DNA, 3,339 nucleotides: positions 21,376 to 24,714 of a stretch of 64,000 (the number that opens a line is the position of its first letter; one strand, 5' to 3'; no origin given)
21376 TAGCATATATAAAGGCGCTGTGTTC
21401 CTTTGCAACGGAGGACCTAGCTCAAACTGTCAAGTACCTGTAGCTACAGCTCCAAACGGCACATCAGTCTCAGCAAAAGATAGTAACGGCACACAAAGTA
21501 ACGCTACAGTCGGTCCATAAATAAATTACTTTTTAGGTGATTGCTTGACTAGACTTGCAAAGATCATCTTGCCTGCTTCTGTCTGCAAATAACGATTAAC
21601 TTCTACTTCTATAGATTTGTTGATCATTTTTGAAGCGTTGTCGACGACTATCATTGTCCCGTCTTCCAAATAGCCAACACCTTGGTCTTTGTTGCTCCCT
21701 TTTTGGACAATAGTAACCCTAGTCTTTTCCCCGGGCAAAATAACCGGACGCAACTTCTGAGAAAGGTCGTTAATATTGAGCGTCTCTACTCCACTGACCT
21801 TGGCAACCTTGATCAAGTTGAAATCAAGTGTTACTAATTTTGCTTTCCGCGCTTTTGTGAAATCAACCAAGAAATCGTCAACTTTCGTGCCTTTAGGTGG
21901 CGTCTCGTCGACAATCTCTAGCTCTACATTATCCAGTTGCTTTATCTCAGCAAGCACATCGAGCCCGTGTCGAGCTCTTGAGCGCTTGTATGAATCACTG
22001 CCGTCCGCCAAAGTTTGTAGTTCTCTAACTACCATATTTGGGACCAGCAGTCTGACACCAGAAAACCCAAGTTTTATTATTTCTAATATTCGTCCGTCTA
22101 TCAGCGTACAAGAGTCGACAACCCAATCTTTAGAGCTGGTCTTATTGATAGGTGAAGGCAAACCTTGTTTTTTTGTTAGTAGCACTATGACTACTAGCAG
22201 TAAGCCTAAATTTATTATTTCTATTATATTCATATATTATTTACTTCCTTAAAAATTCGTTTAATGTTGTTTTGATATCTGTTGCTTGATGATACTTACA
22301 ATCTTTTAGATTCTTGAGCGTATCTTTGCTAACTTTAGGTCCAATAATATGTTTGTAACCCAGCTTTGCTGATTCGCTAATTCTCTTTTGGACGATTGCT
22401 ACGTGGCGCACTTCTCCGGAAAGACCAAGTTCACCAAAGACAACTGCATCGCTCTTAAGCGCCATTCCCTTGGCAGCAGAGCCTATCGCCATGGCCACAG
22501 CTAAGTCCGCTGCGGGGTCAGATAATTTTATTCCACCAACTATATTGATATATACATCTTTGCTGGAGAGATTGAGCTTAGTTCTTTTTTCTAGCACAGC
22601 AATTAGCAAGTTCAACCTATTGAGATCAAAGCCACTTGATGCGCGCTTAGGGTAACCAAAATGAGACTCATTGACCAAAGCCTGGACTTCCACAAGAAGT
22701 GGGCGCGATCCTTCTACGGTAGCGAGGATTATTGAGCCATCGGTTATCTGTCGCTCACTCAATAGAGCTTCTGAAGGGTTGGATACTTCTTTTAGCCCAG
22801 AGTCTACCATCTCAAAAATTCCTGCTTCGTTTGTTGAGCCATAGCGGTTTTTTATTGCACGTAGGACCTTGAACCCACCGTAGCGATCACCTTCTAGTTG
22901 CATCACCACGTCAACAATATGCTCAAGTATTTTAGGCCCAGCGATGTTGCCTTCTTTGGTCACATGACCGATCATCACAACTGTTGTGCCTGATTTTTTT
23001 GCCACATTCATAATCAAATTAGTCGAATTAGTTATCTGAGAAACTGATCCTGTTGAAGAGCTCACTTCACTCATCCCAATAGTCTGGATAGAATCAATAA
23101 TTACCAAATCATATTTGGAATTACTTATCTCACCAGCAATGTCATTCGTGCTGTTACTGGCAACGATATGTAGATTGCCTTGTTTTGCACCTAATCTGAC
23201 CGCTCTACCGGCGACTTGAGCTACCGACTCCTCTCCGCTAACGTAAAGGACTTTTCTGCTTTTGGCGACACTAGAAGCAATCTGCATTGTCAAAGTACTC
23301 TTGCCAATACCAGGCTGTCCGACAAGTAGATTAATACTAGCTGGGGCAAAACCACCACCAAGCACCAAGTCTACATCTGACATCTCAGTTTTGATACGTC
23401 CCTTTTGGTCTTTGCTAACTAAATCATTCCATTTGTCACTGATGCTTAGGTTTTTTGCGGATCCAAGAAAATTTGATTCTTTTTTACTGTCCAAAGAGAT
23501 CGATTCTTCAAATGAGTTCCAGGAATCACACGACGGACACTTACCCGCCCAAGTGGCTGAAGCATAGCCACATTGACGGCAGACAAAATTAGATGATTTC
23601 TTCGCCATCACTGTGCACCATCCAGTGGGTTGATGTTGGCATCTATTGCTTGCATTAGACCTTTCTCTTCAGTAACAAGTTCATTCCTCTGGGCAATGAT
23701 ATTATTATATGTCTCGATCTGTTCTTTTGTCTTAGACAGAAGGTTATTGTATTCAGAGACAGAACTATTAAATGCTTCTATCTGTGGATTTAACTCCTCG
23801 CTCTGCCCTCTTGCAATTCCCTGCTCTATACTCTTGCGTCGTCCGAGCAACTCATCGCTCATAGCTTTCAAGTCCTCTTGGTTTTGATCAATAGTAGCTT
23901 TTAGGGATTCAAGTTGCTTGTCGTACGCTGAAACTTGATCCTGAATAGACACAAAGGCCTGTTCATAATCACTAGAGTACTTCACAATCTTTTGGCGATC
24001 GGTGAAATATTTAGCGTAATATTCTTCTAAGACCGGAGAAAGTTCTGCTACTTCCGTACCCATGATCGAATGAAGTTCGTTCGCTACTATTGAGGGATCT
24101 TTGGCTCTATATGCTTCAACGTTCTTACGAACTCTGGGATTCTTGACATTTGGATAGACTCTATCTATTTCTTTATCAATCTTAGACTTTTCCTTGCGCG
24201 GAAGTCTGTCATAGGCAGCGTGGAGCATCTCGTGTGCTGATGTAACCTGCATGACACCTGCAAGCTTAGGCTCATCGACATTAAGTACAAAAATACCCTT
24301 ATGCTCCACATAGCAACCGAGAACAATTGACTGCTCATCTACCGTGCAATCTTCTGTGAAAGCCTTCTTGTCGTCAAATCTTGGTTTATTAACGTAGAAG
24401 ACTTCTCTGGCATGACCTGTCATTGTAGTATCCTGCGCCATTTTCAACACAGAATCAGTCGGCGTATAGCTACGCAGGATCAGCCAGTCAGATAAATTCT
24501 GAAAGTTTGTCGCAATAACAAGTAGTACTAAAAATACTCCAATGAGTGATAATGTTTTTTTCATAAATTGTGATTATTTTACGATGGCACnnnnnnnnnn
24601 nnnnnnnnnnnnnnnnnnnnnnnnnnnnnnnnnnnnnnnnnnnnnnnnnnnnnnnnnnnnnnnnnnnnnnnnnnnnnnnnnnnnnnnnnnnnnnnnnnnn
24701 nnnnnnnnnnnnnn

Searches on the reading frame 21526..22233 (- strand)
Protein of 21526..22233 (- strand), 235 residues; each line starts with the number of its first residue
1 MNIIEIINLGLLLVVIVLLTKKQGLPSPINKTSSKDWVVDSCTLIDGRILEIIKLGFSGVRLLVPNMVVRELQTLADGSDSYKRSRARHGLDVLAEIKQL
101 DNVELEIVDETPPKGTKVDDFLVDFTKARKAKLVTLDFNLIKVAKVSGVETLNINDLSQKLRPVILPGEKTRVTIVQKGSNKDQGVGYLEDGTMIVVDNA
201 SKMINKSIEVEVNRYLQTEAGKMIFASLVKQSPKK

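Call 6: search_protein_families(library=ncbifam, proteins=[window:21526-22233:-])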
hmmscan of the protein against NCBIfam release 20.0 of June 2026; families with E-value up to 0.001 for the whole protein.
window:21526-22233:- (235 aa): 1 family
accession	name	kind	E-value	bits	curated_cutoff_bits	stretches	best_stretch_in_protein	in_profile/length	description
NF010335.0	PRK13764.1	equivalog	6.1e-10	38.2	340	1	34-157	3-133/613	ATPase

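Call 7: search_protein_families(library=pfam, proteins=[window:21526-22233:-])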
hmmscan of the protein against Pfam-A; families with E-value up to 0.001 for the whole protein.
window:21526-22233:- (235 aa): 1 family
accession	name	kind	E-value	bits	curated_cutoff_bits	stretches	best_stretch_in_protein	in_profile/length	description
PF01938.26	TRAM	-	6.9e-05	23.1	21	1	167-213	4-49/61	TRAM domain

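Call 66: search_protein_families(library=pfam, proteins=[window:21526-22233:-], max_evalue=5)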
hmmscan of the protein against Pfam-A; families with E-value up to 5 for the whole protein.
window:21526-22233:- (235 aa): 3 families
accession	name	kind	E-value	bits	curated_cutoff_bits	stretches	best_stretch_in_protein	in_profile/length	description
PF01938.26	TRAM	-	6.9e-05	23.1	21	1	167-213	4-49/61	TRAM domain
PF13638.12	PIN_4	-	0.0012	19.6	21.9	1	38-153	2-130/132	PIN domain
PF18477.7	PIN_9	-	0.012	16.3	26.3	1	61-145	30-104/116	PIN like domain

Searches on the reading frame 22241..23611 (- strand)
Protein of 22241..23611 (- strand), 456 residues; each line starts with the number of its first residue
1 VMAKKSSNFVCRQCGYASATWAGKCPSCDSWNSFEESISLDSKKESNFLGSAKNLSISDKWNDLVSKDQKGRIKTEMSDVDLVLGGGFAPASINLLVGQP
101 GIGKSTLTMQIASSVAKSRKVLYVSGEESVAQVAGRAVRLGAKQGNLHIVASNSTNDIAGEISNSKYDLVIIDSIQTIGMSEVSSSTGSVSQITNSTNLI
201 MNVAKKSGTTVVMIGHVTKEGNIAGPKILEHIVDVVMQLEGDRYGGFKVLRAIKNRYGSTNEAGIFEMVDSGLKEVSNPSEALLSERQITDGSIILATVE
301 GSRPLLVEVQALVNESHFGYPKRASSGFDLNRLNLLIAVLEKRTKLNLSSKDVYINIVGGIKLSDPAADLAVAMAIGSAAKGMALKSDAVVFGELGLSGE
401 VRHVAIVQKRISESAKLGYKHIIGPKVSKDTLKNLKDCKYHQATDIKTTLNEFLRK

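Call 6: search_protein_families(library=ncbifam, proteins=[window:22241-23611:-])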
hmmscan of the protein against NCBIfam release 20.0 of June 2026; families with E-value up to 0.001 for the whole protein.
window:22241-23611:- (456 aa): 26 families (the best 25 are shown)
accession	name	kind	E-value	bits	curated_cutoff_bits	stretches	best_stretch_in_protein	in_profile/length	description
TIGR00416.1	sms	equivalog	3.2e-153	510.7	403.05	1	2-440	1-444/454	DNA repair protein RadA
TIGR02902.1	spore_lonB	equivalog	2.7e-13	49.4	723.3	1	333-448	409-525/531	ATP-dependent protease LonB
TIGR02903.1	spore_lon_C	equivalog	4.7e-12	45.2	678.8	1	337-450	497-611/615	Lon family ATP-dependent protease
NF006799.0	PRK09302.1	equivalog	6.3e-11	41.5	408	1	64-154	246-343/515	circadian clock protein KaiC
TIGR02237.1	recomb_radB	equivalog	1.4e-10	41.4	172.4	1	81-273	2-209/210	DNA repair and recombination protein RadB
TIGR03881.1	KaiC_arch_4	hypoth_equivalog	1.4e-08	34.7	247.8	1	72-195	2-110/231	KaiC domain-containing protein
NF052589.1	ArlH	equivalog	5.2e-08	32.9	215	1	76-130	5-60/229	archaellum protein ArlH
TIGR00764.1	lon_rel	equivalog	1.4e-07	30.5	516.6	1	337-429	471-564/608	ATP-dependent protease LonB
NF006861.0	PRK09361.1-1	equivalog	1.5e-07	31.2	278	1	72-278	4-232/235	DNA repair and recombination protein RadB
TIGR03600.1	phage_DnaB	exception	2.1e-07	30.3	498.65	1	73-138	177-243/421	phage replicative helicase, DnaB family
TIGR00665.1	DnaB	equivalog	1.1e-06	27.8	385.25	1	64-138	168-244/435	replicative DNA helicase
TIGR03880.1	KaiC_arch_3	hypoth_equivalog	2.7e-06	27.1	249.45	1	80-239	5-176/224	KaiC domain-containing protein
TIGR00763.1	lon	equivalog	3.2e-06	25.9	608.05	0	359-436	695-772/795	endopeptidase La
NF004723.0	PRK06067.1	subfamily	1e-05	25.2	194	0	64-132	7-76/243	flagellar accessory protein FlaH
NF008757.0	PRK11788.1-5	equivalog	1.5e-05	24.3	363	1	3-35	348-380/388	lipopolysaccharide assembly protein LapB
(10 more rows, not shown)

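Call 7: search_protein_families(library=pfam, proteins=[window:22241-23611:-])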
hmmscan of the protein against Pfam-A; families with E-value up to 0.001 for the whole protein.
window:22241-23611:- (456 aa): 10 families
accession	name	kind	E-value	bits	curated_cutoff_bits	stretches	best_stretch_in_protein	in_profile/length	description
PF13481.12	AAA_25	-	3.3e-15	56.7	27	1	71-221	13-194/195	AAA domain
PF06745.19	ATPase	-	5.2e-15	55.9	26.6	2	73-142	1-72/231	KaiC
PF18073.7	Zn_ribbon_LapB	-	2.3e-11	43.6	25.7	1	9-36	1-28/28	Rubredoxin metal binding domain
PF13541.12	ChlI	-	3.1e-09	37.2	27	1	344-426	36-119/121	Subunit ChlI of Mg-chelatase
PF03796.21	DnaB_C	-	3.1e-09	37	27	1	73-139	2-69/255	DnaB-like helicase C terminal domain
PF13479.12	AAA_24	-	5.2e-06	26.9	27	1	95-179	6-77/195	AAA domain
PF00004.35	AAA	-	5.3e-06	27.3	21.2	1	95-219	2-110/131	ATPase family associated with various cellular activities (AAA)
PF05362.19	Lon_C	-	3e-05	24.1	21.1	1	348-436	91-180/205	Lon protease (S16) C-terminal proteolytic domain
PF07088.17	GvpD_P-loop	-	0.00023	21.5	24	0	95-127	14-46/189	GvpD gas vesicle protein, P-loop domain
PF07728.20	AAA_5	-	0.0009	19.7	22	0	95-129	3-36/139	AAA domain (dynein-related subfamily)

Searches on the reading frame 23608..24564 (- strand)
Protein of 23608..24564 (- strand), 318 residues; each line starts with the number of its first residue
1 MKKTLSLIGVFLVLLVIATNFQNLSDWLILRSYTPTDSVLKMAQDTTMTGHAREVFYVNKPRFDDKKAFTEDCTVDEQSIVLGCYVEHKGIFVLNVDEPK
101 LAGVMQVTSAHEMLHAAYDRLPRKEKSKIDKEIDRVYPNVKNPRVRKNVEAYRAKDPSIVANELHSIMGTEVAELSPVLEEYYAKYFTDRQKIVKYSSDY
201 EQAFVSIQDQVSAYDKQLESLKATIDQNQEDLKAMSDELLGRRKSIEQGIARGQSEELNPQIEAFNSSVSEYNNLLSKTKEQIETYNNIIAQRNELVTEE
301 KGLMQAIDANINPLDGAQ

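Call 6: search_protein_families(library=ncbifam, proteins=[window:23608-24564:-])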
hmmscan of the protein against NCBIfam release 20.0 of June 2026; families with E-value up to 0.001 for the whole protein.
window:23608-24564:- (318 aa): 2 families
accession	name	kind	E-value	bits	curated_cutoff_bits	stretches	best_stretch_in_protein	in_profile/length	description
NF051443.1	NheC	equivalog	4.2e-05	23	420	1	184-302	111-229/352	non-hemolytic enterotoxin subunit C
NF045604.1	cas_Cas12e_CasX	equivalog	0.00074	17.9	200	1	196-301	111-205/886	type V CRISPR RNA-guided endonuclease Cas12e/CasX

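Call 7: search_protein_families(library=pfam, proteins=[window:23608-24564:-])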
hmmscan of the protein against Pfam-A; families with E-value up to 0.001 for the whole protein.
window:23608-24564:- (318 aa): 3 families
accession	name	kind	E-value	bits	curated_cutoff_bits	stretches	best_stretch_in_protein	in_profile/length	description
PF13166.12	AAA_13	-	0.00011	21.5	36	1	162-313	271-427/713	AAA domain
PF09762.14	CCDC93_CC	-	0.0003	20.4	30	1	154-312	82-239/429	CCDC93 coiled-coil domain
PF05823.17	Gp-FAR-1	-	0.00036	21.4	29.2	0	155-290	6-133/149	Nematode fatty acid retinoid binding protein (Gp-FAR-1)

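Call 53: find_homologous_proteins(query=window:23608-24564:-, max_evalue=0.001)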
Query window:23608-24564:- (318 aa): 2780 proteins with E <= 0.001 among 4208 candidates; the best 120 are listed.
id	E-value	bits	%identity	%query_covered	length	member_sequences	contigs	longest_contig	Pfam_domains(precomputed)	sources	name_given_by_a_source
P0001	5.3e-197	671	96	100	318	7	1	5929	-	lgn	-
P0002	2.8e-159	547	76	100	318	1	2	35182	-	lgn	-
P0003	2.9e-159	547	77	100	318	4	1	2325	PF13166.13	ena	-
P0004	1.7e-158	545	76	100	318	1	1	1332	-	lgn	-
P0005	1.1e-157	542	75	100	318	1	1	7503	-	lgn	-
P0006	1.1e-156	539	77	95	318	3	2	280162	PF13166.13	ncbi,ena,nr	ncbi:hypothetical protein A3F37_01905 [Candidatus Saccharibacteria bacterium RIFCSPHIGHO2_12_FULL_41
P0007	9.7e-152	523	72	99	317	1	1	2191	-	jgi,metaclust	metaclust:\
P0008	1.1e-141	490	68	100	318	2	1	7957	-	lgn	-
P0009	8.8e-102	359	59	87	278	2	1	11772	-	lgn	-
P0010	3.6e-95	337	52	92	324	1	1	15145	-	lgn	-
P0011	1.0e-91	326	50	91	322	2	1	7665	-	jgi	jgi:uncharacterized protein YukE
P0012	2.4e-91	324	47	98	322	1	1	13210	-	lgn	-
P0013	8.6e-89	316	48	98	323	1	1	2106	-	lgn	-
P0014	1.3e-87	312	46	97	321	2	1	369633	-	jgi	-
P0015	1.4e-87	312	47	95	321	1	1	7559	-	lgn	-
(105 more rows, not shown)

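Call 59: predict_structure(alignment_id=A2)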
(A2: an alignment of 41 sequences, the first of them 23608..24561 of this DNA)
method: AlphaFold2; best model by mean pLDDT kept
length: 317 residues; sequences in the alignment: 41
mean_pLDDT: 92.9   pTM: 0.84
mean pLDDT of the five models: 92.9, 92.1, 90.1, 90.1, 89.8
residues with pLDDT >= 90: 269; 70-90: 33; 50-70: 8; < 50: 7
segments of 3 or more residues with pLDDT < 50: 311-317
pLDDT, mean of each block of 10 residues (from residue 1): 85 91 94 97 98 98 92 73 93 95 97 97 97 97 90 92 97 97 98 95 93 98 98 98 96 92 97 98 98 94 80 42
secondary structure, 60 per line:
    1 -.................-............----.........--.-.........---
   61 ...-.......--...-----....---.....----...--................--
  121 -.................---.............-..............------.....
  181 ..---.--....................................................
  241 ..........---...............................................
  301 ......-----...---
elements in order: H2-18 H20-31 H36-44 H49-57 E61-63 H65-71 E82-85 E89-93 H103-118 H122-138 H142-154 H156-169 H176-182 H189-250 H254-306

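Call 66: search_protein_families(library=pfam, proteins=[window:23608-24564:-], max_evalue=5)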
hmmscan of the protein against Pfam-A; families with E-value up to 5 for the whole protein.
window:23608-24564:- (318 aa): 41 families (the best 25 are shown)
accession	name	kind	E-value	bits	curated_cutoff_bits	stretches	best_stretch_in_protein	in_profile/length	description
PF13166.12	AAA_13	-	0.00011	21.5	36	1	162-313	271-427/713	AAA domain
PF09762.14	CCDC93_CC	-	0.0003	20.4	30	1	154-312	82-239/429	CCDC93 coiled-coil domain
PF05823.17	Gp-FAR-1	-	0.00036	21.4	29.2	2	155-290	6-133/149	Nematode fatty acid retinoid binding protein (Gp-FAR-1)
PF12795.12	MscS_porin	-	0.0031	17.6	34.4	1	207-314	29-139/238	Mechanosensitive ion channel porin domain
PF14282.11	FlxA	-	0.0042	17.6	26.3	1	196-272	11-87/101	FlxA-like protein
PF03938.19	OmpH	-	0.0065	17.1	32.4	1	187-294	4-111/141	Outer membrane protein (OmpH-like)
PF05816.16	TelA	-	0.0079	15.7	30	1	153-264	39-154/332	Toxic anion resistance protein (TelA)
PF15905.10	HMMR_N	-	0.011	15.7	30.1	1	202-301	223-321/330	Hyaluronan mediated motility receptor N-terminal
PF10498.14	IFT57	-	0.024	14.1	40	1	192-299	212-328/360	Intra-flagellar transport protein 57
PF07926.17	TPR_MLP1_2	-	0.052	14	36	1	180-248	42-110/129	TPR/MLP1/MLP2-like protein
PF03954.19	Lectin_N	-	0.052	13.8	28.3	1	191-246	71-126/140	Hepatic lectin, N-terminal domain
PF10481.14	CENP-F_N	-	0.063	13.4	37.7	1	208-304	94-189/304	Cenp-F N-terminal domain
PF20379.3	DUF6674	-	0.068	13.2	28.5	1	214-290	20-97/251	Family of unknown function (DUF6674)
PF25007.1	DYH2-5-8_CC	-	0.088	12.9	27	1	194-235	75-116/120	Dynein axonemal heavy chain 2/5/8 coiled-coil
PF01601.21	CoV_S2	-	0.093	11.8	40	1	198-252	213-267/521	Coronavirus spike glycoprotein S2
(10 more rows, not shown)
